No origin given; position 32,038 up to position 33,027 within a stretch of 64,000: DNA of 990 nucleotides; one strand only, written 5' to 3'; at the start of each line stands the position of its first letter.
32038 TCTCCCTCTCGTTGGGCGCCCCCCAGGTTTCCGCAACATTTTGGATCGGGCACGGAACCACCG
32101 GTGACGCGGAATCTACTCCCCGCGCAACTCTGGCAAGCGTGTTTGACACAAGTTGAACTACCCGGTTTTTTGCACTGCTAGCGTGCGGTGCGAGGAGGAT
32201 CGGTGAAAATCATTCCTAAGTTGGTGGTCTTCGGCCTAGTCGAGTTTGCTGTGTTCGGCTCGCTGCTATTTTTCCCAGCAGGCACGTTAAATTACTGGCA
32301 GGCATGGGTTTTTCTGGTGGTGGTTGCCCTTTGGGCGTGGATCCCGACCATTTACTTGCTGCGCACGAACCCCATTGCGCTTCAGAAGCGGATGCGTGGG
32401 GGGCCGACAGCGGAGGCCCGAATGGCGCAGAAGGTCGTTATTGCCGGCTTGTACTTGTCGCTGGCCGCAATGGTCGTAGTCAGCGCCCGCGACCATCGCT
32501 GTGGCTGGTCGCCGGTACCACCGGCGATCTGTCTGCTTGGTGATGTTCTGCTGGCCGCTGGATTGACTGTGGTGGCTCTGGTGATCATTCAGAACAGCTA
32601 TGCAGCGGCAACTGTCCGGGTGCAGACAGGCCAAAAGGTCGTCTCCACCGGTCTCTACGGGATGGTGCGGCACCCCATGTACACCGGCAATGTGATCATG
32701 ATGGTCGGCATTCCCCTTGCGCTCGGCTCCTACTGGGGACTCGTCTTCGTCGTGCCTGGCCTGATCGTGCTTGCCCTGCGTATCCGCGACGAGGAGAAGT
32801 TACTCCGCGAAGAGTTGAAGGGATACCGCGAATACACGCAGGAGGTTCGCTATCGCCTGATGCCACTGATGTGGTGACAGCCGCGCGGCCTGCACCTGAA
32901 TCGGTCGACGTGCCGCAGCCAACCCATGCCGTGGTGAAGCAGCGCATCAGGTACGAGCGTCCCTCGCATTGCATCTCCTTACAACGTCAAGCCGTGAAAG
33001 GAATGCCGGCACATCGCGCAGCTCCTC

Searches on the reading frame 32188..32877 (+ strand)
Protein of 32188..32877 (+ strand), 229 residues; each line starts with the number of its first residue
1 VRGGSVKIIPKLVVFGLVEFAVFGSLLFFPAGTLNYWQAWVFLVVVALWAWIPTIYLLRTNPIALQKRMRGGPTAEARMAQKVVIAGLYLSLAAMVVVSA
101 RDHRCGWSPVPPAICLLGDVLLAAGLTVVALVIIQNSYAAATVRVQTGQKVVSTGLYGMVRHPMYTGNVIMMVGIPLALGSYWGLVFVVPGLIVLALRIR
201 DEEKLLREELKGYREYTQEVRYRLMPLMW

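Call 9: search_protein_families(library=pfam, proteins=[window:32188-32877:+], max_evalue=0.001)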
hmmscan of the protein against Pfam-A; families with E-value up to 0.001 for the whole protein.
window:32188-32877:+ (229 aa): 3 families
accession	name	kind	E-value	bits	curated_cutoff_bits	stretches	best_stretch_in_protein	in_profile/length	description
PF04191.18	PEMT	-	4.5e-12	46.8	25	1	116-208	4-100/105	Phospholipid methyltransferase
PF04140.19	ICMT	-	5.6e-10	39.9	24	1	120-207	5-94/95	Isoprenylcysteine carboxyl methyltransferase (ICMT) family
PF01222.22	ERG4_ERG24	-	1.7e-06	27.5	27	1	141-228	341-431/432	Ergosterol biosynthesis ERG4/ERG24 family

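Call 31: find_homologous_proteins(query=window:32188-32877:+, max_evalue=1e-10)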
Query window:32188-32877:+ (229 aa): 7985 proteins with E <= 1e-10 among 8000 candidates; the best 120 are listed.
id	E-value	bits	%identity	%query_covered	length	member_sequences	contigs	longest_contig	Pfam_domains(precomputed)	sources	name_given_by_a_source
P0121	2.8e-140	484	100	98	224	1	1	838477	PF04140.20,PF01222.23,PF04191.19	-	-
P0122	5.3e-120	417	87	98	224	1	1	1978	PF04140.20,PF04191.19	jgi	jgi:protein-S-isoprenylcysteine O-methyltransferase Ste14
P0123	7.7e-120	417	86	98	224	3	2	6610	PF04140.20,PF01222.23,PF04191.19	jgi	-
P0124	8.0e-120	417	87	97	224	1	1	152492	PF04140.20,PF01222.23,PF04191.19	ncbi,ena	-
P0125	1.5e-119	416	84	100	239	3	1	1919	PF04140.20,PF01222.23,PF04191.19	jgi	jgi:protein-S-isoprenylcysteine O-methyltransferase Ste14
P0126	4.6e-119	414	86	98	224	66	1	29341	PF04140.20,PF01222.23,PF04191.19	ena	-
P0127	6.3e-119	414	86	98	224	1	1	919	PF04140.20,PF01222.23,PF04191.19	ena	-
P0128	1.3e-118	413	82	100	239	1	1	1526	PF04140.20,PF01222.23,PF04191.19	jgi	-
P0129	1.5e-118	412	84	98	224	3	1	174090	PF04140.20,PF01222.23,PF04191.19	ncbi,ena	-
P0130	1.6e-118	412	85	97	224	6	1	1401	PF04140.20,PF01222.23,PF04191.19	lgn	-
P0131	1.8e-118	412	84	98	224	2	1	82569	PF04140.20,PF01222.23,PF04191.19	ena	-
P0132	2.4e-118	412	84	97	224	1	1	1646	PF04140.20,PF01222.23,PF04191.19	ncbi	-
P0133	2.9e-118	412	85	98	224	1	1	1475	PF04140.20,PF04191.19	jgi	jgi:protein-S-isoprenylcysteine O-methyltransferase Ste14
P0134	7.2e-118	410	84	98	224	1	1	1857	PF04140.20,PF01222.23,PF04191.19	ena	-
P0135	1.9e-117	409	83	100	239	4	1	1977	PF04140.20,PF01222.23,PF04191.19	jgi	jgi:protein-S-isoprenylcysteine O-methyltransferase Ste14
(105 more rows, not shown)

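Call 32: search_protein_families(library=ncbifam, proteins=[window:32188-32877:+], max_evalue=0.001)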
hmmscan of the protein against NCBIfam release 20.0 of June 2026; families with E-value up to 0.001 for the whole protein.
window:32188-32877:+ (229 aa): 3 families
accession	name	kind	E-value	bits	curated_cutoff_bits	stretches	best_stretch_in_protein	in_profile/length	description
NF040696.1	isopcys_mtase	equivalog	5.8e-12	45.9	160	1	40-227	5-189/190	protein-S-isoprenylcysteine O-methyltransferase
TIGR04571.1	LmtA_Leptospira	exception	3.1e-06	27.1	325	1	124-216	59-155/252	lipid A Kdo2 1-phosphate O-methyltransferase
NF045656.1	MeththiolMtaseMddA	equivalog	2.5e-05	23.7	270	1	131-221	145-234/238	methanethiol S-methyltransferase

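Call 48: search_solved_structures(query=window:32203-32877:+, max_evalue=0.01, show_alignments=2)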
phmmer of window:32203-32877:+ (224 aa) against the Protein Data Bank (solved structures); distinct sequences matched with E-value up to 0.01: 2.
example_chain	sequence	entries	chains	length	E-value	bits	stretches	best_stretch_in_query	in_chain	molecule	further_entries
4a2n_B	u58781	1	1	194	5.1e-09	39.4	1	30-213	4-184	ISOPRENYLCYSTEINE CARBOXYL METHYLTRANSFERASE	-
8xku_G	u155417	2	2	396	4.5e-05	26.5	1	138-223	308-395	AtTam46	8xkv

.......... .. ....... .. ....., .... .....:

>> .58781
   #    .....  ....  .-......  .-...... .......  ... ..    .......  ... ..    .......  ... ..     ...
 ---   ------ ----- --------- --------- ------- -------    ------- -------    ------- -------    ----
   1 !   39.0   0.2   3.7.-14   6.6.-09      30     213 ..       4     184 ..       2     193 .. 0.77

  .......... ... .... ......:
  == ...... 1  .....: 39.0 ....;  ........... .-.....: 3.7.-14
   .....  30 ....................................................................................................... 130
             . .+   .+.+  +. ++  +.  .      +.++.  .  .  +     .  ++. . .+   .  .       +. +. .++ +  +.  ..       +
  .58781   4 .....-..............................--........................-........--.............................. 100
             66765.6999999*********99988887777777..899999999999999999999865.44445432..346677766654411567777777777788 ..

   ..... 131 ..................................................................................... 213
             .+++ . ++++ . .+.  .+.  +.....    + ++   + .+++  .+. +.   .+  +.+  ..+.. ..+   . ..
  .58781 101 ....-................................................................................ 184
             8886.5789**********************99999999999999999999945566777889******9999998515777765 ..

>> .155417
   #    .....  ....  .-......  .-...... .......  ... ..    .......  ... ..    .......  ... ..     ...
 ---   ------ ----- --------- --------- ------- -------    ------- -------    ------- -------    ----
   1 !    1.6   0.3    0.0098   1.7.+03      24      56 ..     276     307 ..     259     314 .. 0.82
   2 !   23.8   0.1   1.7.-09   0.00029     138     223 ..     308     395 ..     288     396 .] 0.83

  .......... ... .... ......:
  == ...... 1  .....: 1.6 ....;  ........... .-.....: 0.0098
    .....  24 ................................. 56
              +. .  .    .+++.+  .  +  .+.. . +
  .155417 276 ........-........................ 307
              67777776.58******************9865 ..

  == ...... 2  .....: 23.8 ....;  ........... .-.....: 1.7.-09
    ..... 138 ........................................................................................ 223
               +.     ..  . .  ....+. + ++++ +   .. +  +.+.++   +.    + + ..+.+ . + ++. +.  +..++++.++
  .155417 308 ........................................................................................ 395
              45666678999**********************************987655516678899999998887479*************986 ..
